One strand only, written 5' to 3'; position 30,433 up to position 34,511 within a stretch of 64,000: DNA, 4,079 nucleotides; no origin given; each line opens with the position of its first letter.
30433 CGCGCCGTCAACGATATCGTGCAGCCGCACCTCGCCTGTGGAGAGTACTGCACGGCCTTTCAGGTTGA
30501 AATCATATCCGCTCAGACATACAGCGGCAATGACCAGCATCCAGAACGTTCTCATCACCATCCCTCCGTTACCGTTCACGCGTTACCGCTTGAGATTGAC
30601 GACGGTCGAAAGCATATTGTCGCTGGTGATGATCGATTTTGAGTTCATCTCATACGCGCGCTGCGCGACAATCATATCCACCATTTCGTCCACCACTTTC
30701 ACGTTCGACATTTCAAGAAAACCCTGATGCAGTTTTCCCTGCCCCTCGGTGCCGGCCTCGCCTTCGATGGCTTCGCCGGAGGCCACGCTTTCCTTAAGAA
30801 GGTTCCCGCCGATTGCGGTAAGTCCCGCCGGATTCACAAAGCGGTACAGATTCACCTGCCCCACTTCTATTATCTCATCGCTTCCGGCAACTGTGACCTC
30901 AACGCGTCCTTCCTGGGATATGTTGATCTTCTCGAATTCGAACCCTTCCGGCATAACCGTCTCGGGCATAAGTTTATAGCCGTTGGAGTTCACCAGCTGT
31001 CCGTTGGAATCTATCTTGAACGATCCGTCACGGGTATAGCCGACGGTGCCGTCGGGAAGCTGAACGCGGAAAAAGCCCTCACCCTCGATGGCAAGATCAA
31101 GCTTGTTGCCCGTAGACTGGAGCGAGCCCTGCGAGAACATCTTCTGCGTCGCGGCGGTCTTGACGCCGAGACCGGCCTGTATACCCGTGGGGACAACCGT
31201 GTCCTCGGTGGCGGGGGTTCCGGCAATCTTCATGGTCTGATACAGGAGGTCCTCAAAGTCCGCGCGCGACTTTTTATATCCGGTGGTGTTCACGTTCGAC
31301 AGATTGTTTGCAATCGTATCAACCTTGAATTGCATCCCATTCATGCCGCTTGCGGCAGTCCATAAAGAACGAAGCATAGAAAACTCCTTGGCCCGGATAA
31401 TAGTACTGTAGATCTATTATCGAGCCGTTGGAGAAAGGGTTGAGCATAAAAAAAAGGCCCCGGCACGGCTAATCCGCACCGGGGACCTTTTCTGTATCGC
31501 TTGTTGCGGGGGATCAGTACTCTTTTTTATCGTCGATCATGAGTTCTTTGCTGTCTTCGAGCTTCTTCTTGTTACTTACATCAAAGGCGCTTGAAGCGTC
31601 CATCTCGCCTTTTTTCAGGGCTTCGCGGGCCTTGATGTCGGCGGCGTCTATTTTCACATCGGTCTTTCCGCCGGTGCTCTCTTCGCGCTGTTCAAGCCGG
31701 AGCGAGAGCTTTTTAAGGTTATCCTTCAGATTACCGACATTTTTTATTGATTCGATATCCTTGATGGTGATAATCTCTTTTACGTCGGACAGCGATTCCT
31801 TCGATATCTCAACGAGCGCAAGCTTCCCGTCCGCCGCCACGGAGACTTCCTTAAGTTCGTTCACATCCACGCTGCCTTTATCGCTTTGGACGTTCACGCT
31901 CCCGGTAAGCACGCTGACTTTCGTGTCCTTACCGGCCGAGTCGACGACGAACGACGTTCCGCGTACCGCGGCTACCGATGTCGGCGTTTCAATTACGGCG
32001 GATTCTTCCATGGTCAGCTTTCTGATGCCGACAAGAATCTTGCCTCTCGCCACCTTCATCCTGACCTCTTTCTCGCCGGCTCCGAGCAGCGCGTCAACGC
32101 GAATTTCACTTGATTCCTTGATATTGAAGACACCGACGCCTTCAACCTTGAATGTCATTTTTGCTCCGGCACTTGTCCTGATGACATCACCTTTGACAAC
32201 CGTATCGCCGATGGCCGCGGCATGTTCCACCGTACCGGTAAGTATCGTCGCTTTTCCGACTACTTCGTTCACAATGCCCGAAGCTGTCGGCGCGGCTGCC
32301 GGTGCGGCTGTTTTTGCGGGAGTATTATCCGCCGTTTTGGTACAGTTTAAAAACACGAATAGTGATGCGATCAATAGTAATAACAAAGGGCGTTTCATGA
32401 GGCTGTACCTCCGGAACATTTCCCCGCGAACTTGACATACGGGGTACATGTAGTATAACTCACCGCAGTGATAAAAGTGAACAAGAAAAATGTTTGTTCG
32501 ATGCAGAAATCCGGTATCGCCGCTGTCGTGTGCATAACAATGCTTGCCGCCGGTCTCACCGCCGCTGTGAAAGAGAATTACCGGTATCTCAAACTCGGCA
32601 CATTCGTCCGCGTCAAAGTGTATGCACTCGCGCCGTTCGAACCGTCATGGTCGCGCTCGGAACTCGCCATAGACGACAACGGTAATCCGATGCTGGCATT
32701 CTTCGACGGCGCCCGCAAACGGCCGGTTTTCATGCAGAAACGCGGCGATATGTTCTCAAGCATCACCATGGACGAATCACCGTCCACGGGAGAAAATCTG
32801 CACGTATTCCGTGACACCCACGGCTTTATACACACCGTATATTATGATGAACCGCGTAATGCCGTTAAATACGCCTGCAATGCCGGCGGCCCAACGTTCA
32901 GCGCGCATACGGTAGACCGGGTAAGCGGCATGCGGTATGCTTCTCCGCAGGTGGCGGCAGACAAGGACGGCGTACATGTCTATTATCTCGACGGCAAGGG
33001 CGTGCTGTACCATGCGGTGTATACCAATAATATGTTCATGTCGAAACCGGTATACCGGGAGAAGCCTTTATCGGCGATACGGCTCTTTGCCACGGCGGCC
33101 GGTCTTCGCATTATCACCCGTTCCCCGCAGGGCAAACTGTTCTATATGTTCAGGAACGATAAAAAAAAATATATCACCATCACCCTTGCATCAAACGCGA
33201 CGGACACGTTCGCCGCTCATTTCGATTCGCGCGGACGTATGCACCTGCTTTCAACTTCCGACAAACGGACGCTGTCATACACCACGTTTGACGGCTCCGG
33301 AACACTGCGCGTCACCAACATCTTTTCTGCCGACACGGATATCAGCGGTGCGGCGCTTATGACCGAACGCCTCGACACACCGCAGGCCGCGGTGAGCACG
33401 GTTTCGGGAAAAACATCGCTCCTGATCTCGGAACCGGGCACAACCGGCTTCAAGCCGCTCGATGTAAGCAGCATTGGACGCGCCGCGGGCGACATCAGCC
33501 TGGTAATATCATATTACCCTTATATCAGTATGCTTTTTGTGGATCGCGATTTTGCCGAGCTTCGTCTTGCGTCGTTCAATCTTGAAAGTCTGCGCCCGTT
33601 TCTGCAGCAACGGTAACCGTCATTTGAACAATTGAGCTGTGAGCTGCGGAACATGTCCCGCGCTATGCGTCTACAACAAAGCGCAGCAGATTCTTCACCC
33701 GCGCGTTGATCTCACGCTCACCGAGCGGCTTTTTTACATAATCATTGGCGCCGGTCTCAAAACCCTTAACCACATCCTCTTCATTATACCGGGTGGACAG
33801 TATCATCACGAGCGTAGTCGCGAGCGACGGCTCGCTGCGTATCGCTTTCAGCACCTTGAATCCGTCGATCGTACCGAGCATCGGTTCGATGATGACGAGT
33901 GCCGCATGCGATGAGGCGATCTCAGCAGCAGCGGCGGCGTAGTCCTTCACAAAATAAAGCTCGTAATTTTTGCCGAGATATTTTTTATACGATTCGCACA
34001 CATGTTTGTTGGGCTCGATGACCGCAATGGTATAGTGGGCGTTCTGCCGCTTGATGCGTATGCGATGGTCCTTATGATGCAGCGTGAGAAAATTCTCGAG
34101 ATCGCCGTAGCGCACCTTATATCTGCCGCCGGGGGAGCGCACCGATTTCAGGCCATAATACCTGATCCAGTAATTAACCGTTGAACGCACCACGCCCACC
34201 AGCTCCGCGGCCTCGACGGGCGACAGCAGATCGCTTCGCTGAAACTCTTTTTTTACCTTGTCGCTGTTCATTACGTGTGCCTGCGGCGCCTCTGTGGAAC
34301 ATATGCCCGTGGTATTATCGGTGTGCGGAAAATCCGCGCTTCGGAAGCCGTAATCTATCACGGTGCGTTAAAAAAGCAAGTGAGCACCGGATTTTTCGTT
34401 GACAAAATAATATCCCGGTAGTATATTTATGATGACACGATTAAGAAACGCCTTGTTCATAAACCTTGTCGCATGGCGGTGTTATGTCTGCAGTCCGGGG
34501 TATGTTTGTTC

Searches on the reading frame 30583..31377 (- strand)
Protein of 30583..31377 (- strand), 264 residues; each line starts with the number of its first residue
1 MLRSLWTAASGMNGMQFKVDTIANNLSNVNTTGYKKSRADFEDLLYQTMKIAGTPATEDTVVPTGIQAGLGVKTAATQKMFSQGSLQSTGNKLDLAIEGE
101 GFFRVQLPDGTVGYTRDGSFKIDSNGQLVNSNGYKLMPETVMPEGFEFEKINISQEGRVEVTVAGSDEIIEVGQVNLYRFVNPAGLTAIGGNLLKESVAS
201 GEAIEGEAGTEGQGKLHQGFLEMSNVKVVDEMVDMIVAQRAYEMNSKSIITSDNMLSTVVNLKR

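Call 46: search_protein_families(library=pfam, proteins=[window:30583-31377:-], max_evalue=0.001)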
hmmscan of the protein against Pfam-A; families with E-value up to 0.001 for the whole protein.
window:30583-31377:- (264 aa): 3 families
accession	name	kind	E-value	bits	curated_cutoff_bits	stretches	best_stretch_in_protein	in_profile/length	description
PF22692.1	LlgE_F_G_D1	-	6.5e-24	84.3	27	1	96-161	1-64/64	Flagellar hook protein FlgE/F/G D1 domain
PF06429.18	Flg_bbr_C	-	1.2e-20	73.1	23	1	218-262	2-46/46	Flagellar basal body rod FlgEFG protein C-terminal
PF00460.25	Flg_bb_rod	-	1.1e-09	38.4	20.7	1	7-35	3-31/31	Flagella basal body rod protein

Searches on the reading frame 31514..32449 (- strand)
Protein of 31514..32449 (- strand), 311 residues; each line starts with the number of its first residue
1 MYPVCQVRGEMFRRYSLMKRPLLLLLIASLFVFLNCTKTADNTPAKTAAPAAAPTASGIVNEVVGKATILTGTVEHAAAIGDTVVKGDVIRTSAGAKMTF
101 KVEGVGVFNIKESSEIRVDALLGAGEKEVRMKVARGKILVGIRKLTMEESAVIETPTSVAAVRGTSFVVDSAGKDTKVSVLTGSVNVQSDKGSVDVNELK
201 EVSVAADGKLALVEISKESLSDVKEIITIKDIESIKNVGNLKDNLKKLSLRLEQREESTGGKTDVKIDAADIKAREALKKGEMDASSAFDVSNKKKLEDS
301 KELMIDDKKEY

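Call 46: search_protein_families(library=pfam, proteins=[window:31514-32449:-], max_evalue=0.001)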
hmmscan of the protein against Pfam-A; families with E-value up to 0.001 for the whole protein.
window:31514-32449:- (311 aa): 1 family
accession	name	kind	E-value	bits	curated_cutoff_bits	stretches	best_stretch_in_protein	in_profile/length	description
PF04773.18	FecR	-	5.7e-12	46.4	24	1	88-185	1-96/97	FecR protein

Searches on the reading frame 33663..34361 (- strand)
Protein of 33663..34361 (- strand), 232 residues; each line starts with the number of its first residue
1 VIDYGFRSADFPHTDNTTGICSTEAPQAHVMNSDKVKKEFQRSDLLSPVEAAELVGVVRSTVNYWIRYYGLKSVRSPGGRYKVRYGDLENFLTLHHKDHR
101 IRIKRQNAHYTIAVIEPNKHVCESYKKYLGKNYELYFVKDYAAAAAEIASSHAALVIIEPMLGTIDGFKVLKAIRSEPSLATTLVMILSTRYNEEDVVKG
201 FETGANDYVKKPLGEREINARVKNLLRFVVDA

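Call 47: search_protein_families(library=pfam, proteins=[window:33663-34361:-], max_evalue=0.001)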
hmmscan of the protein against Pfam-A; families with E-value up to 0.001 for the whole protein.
window:33663-34361:- (232 aa): 2 families
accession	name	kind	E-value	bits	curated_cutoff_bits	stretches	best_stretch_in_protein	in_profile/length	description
PF00072.30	Response_reg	-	9.5e-15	55.2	30.2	1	112-222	1-110/111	Response regulator receiver domain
PF12728.13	HTH_17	-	7e-06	26.7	27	1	45-92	1-47/51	Helix-turn-helix domain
